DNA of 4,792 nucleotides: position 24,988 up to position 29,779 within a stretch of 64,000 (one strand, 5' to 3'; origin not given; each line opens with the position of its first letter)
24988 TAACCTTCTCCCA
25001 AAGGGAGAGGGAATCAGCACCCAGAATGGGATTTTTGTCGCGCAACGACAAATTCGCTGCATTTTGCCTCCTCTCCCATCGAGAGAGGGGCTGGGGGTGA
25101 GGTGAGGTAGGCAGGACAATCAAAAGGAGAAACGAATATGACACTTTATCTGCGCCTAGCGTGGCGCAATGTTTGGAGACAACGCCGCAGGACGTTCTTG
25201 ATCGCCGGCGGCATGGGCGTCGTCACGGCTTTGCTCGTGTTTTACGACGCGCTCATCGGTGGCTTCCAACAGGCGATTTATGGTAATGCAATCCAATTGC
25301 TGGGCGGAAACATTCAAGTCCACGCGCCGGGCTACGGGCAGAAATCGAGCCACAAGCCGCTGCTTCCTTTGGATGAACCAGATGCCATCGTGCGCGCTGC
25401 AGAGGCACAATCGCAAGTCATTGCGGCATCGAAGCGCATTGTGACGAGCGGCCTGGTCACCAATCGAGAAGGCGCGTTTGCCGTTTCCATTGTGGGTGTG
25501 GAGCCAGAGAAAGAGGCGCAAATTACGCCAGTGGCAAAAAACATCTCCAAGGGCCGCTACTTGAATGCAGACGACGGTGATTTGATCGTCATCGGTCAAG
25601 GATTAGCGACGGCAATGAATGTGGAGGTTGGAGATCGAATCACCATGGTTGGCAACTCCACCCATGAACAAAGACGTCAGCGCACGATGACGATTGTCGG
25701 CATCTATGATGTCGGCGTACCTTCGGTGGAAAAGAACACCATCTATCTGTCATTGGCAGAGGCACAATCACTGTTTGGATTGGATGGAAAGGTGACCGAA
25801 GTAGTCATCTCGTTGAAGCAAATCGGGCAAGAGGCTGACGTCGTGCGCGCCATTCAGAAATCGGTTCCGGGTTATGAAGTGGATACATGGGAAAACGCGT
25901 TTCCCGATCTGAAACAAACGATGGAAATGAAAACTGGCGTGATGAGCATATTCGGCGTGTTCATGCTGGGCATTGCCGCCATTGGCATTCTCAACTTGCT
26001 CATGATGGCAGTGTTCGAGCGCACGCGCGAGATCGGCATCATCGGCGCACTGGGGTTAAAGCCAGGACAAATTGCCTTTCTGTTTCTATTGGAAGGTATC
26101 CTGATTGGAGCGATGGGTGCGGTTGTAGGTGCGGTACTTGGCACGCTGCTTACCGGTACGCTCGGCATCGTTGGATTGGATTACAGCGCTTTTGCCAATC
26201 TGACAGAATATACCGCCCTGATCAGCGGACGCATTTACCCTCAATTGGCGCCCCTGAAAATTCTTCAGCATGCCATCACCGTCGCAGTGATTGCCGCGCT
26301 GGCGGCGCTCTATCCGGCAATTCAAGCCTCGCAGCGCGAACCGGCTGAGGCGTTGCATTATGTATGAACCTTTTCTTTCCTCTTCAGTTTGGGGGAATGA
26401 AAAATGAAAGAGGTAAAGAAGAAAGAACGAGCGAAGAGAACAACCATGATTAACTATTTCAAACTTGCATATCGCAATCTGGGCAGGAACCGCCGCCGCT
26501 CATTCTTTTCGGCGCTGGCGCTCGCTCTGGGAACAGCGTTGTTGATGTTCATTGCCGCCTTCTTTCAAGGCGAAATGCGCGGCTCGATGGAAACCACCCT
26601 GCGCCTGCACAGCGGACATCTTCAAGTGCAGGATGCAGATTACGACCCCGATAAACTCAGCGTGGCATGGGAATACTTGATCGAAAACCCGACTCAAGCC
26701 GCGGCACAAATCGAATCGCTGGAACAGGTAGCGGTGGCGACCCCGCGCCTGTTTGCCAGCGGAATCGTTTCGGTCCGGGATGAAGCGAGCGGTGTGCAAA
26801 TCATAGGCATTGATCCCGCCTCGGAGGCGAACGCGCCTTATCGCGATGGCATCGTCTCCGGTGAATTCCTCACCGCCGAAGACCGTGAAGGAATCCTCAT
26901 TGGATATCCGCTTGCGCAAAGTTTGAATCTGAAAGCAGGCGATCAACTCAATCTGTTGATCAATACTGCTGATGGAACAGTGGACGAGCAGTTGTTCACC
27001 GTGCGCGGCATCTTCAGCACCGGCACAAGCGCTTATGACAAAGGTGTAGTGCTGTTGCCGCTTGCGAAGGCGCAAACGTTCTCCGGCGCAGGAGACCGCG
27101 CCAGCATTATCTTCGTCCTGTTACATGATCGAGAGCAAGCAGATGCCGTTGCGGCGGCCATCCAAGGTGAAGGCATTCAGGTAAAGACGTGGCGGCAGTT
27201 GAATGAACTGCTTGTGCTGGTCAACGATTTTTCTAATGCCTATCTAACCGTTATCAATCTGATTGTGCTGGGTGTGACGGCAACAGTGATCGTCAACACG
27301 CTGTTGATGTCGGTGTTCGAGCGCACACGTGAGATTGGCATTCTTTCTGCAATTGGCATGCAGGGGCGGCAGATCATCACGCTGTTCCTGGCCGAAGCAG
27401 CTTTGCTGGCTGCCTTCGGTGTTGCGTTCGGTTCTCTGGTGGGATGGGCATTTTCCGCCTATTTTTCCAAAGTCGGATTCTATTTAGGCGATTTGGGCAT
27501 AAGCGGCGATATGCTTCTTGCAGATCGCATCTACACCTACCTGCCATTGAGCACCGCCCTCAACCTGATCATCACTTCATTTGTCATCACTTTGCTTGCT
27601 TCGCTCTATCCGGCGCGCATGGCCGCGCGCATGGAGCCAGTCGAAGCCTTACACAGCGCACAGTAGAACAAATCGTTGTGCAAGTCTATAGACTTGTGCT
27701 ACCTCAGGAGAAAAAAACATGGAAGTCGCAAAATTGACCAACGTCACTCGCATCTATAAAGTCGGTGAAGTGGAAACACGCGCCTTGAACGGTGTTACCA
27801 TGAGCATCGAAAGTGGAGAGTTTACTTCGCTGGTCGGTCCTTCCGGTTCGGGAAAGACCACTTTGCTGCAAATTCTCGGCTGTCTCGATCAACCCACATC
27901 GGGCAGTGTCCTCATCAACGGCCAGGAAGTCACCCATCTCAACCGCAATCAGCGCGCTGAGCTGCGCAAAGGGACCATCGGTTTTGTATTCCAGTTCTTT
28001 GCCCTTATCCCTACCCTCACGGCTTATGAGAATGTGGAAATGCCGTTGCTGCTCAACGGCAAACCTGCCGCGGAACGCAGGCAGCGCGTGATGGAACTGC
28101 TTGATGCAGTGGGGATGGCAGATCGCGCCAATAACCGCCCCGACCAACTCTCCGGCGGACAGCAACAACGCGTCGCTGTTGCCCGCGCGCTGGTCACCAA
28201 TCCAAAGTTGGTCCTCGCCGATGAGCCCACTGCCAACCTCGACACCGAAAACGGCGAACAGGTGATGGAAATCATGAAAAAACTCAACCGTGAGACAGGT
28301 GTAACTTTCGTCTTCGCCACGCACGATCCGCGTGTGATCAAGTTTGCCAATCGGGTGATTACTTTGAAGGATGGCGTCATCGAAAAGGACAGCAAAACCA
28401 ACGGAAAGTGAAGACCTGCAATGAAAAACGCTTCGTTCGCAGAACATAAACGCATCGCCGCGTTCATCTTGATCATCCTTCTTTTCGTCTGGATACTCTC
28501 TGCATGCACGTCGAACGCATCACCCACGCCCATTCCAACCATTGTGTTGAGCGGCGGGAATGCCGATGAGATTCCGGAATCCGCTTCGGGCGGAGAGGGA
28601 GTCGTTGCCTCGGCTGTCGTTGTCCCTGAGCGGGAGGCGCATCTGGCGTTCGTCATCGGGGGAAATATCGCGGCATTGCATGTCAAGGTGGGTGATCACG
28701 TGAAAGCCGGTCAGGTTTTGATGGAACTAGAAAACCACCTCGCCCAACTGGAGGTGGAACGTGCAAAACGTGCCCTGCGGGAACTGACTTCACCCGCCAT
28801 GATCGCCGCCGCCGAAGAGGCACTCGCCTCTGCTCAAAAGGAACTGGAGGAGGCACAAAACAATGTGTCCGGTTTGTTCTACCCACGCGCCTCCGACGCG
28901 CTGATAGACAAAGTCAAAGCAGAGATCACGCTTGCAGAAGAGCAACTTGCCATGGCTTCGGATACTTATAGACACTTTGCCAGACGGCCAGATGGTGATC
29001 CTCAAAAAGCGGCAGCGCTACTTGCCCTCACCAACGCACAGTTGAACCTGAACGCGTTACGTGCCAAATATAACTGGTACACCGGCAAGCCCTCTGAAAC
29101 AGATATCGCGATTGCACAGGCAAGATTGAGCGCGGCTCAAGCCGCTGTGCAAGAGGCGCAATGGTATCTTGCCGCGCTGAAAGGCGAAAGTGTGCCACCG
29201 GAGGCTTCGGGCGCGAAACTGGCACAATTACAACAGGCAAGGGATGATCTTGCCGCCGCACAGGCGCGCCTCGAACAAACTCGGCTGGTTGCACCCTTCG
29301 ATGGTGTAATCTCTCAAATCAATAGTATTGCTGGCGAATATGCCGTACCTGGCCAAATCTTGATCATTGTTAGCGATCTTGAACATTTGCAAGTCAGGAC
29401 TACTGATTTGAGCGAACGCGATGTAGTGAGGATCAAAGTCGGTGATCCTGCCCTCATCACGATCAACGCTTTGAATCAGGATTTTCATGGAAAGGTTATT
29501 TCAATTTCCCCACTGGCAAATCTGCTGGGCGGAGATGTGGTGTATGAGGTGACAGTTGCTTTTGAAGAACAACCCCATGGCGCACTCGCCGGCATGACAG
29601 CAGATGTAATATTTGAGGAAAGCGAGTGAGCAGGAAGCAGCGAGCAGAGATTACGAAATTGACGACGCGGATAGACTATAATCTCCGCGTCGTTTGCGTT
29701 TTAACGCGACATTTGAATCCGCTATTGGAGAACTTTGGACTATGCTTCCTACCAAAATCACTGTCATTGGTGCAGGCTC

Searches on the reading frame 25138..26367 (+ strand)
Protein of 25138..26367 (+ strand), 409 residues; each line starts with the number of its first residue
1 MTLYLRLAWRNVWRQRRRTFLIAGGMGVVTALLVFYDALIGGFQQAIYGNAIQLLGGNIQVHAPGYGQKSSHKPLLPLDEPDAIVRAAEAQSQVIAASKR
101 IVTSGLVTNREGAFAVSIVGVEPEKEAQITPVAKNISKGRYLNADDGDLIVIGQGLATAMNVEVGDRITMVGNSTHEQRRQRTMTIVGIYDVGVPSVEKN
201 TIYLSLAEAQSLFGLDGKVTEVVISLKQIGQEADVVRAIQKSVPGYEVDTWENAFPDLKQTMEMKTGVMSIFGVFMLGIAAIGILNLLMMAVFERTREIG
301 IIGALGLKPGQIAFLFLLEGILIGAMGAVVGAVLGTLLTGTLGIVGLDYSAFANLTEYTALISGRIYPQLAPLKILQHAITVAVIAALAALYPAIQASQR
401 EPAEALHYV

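Call 56: search_protein_families(library=pfam, proteins=[window:25138-26367:+], max_evalue=0.0001)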
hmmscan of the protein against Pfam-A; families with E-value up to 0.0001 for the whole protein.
window:25138-26367:+ (409 aa): 2 families
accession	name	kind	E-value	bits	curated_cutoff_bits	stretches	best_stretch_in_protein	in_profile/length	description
PF02687.27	FtsX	-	4.8e-18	65.8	25.5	1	271-402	2-120/120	FtsX-like permease C-terminal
PF12704.14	MacB_PCD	-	4.2e-14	53.7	27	1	19-240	1-205/207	MacB-like periplasmic core domain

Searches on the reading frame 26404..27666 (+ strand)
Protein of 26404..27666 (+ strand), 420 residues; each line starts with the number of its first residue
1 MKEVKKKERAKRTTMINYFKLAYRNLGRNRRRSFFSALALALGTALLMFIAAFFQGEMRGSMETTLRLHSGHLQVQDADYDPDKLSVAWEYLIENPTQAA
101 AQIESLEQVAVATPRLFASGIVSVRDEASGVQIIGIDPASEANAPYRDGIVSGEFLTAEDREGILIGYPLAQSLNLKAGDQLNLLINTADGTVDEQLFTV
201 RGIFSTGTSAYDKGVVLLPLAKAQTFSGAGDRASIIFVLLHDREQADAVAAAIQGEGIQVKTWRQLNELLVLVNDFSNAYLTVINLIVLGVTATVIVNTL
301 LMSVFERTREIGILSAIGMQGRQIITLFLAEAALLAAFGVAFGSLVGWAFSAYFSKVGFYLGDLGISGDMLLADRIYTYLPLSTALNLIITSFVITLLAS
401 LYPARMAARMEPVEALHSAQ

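Call 56: search_protein_families(library=pfam, proteins=[window:26404-27666:+], max_evalue=0.0001)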
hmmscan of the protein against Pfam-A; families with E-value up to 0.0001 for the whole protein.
window:26404-27666:+ (420 aa): 2 families
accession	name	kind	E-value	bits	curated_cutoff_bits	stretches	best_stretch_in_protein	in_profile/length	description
PF02687.27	FtsX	-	6.9e-19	68.5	25.5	1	283-412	2-120/120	FtsX-like permease C-terminal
PF12704.14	MacB_PCD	-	6.2e-18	66.3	27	1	33-254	1-205/207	MacB-like periplasmic core domain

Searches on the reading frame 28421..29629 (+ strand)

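Call 56: search_protein_families(library=pfam, proteins=[window:28421-29629:+], max_evalue=0.0001)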
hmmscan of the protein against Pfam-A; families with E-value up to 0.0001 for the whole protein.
window:28421-29629:+ (402 aa): 4 families
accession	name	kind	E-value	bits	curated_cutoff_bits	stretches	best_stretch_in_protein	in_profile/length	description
PF16576.10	HlyD_D23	-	1.3e-16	60.9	30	1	244-367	58-189/214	Barrel-sandwich domain of CusB or HlyD membrane-fusion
PF13437.12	HlyD_3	-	6e-13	49.9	22.2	1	289-384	2-96/106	HlyD family secretion protein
PF13533.13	Biotin_lipoyl_2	-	6e-08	32.8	29.8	1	79-104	7-32/32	Biotin-lipoyl like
PF00364.28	Biotin_lipoyl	-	2.8e-07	30.7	22.1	0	81-113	15-46/73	Biotin-requiring enzyme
